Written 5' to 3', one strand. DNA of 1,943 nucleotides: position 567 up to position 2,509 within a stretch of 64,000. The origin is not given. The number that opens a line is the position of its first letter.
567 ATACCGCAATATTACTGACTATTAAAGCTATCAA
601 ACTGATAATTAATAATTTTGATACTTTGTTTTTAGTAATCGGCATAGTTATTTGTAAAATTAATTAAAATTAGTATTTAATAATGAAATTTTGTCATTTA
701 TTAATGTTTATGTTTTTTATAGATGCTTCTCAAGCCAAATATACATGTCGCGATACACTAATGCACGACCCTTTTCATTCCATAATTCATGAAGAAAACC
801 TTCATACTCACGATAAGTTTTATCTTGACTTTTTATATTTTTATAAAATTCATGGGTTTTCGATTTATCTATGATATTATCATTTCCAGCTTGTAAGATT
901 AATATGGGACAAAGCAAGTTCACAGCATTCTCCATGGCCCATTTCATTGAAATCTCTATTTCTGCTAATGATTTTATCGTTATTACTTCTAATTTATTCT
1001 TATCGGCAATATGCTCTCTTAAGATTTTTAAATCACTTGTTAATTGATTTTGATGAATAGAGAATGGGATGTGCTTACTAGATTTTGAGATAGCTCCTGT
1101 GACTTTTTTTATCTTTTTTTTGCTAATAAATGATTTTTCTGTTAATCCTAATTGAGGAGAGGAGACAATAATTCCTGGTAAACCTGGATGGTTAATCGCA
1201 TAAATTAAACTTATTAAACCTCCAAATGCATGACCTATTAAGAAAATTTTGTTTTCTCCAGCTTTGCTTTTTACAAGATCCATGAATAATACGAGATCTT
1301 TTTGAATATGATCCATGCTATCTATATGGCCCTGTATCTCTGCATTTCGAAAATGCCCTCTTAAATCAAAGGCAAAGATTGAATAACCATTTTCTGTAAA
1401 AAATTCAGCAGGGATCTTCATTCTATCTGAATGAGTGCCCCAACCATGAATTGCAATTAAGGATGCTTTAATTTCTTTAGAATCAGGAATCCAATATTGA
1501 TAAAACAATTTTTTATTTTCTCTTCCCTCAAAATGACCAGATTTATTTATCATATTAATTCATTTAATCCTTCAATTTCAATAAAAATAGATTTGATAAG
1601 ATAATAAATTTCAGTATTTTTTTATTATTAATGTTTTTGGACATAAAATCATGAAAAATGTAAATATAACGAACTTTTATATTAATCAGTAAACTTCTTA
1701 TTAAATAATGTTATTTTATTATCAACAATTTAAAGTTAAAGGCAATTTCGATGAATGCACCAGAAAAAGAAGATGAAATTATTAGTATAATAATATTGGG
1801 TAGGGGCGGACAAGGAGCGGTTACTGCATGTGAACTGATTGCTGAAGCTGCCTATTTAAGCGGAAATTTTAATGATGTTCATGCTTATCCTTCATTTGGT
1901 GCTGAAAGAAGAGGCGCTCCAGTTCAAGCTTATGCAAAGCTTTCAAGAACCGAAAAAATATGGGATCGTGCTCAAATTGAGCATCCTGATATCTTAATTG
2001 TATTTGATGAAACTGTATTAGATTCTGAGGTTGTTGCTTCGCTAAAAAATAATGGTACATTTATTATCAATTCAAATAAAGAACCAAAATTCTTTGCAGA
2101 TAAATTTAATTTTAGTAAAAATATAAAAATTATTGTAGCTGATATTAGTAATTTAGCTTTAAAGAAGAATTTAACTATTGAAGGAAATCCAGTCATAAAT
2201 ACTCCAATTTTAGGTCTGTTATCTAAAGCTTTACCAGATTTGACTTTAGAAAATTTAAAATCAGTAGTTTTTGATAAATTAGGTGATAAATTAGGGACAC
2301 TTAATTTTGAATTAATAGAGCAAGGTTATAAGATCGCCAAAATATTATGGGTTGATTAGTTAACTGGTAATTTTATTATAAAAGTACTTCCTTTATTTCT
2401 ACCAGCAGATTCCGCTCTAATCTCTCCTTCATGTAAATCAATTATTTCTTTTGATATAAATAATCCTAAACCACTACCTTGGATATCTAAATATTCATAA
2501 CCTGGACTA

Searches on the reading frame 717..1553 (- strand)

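Call 77: search_protein_families(library=pfam, proteins=[window:717-1553:-], max_evalue=0.001)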
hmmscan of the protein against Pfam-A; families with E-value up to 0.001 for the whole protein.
window:717-1553:- (278 aa): 5 families
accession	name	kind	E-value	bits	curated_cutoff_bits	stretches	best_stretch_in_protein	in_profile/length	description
PF12146.15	Hydrolase_4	-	1e-48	166.2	27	1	27-261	2-238/239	Serine aminopeptidase, S33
PF00561.26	Abhydrolase_1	-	2.2e-11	44.3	25.8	1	32-131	3-100/245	alpha/beta hydrolase fold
PF01738.24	DLH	-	2.8e-07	30.8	21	0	207-257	136-188/217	Dienelactone hydrolase family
PF12697.13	Abhydrolase_6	-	2.8e-06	28.6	26.3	1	33-132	2-93/217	Alpha/beta hydrolase family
PF12740.14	PETase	-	0.00083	19.3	28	0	204-276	157-231/263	PET hydrolase-like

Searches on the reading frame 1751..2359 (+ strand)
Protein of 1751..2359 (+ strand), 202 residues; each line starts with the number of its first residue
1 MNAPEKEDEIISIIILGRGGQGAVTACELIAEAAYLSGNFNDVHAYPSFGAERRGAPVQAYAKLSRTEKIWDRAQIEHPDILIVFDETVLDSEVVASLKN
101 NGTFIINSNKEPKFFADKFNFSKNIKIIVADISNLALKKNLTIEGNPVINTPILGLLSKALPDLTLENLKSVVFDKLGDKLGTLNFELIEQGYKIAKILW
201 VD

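Call 53: search_protein_families(library=ncbifam, proteins=[window:1751-2359:+], max_evalue=0.00001)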
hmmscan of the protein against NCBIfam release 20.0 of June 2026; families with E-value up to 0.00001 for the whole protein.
window:1751-2359:+ (202 aa): 13 families
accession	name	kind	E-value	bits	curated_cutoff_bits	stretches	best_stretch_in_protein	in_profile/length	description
NF006321.0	PRK08534.1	equivalog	3.8e-41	140.8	225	1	11-196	2-177/181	pyruvate ferredoxin oxidoreductase subunit gamma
TIGR02175.1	PorC_KorC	subfamily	5.1e-41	140.4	81.1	1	11-196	2-175/177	2-oxoacid:acceptor oxidoreductase, gamma subunit, pyruvate/2-ketoisovalerate family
NF040683.1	PorC_Meth_Thtga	equivalog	4.1e-38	130.9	270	1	11-195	2-172/177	pyruvate synthase subunit PorC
NF010632.0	PRK14029.1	equivalog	2.1e-32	112.2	335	1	11-198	2-182/185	pyruvate/ketoisovalerate ferredoxin oxidoreductase subunit gamma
NF045762.1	PhenlGlyoxDHPadE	equivalog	5.5e-25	88.3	300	1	14-198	5-181/187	NADH-dependent phenylglyoxylate dehydrogenase subunit gamma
NF004497.0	PRK05844.1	equivalog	1e-16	61.1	243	1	16-193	7-182/186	pyruvate flavodoxin oxidoreductase subunit gamma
NF006323.0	PRK08537.1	equivalog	1.2e-11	44.3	235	1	13-197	5-179/181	2-oxoacid:ferredoxin oxidoreductase subunit gamma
TIGR03710.1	OAFO_sf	subfamily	3.8e-11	42.3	482.75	1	11-197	2-174/561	2-oxoacid:acceptor oxidoreductase subunit alpha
NF005322.0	PRK06853.1-2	equivalog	2.8e-10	40.3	237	1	8-196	3-193/197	indolepyruvate oxidoreductase subunit beta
NF005325.0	PRK06853.1-5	equivalog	1.4e-09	38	230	1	10-195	3-190/192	indolepyruvate oxidoreductase subunit beta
NF005323.0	PRK06853.1-3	equivalog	2.8e-08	33.9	238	1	8-196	4-195/197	indolepyruvate oxidoreductase subunit beta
NF045790.1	OxalOxreddelta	equivalog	3.3e-07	29.8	230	1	30-136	35-144/316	oxalate oxidoreductase subunit delta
NF009589.0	PRK13030.1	subfamily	2.9e-06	25.3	816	1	6-112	724-832/1170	indolepyruvate ferredoxin oxidoreductase family protein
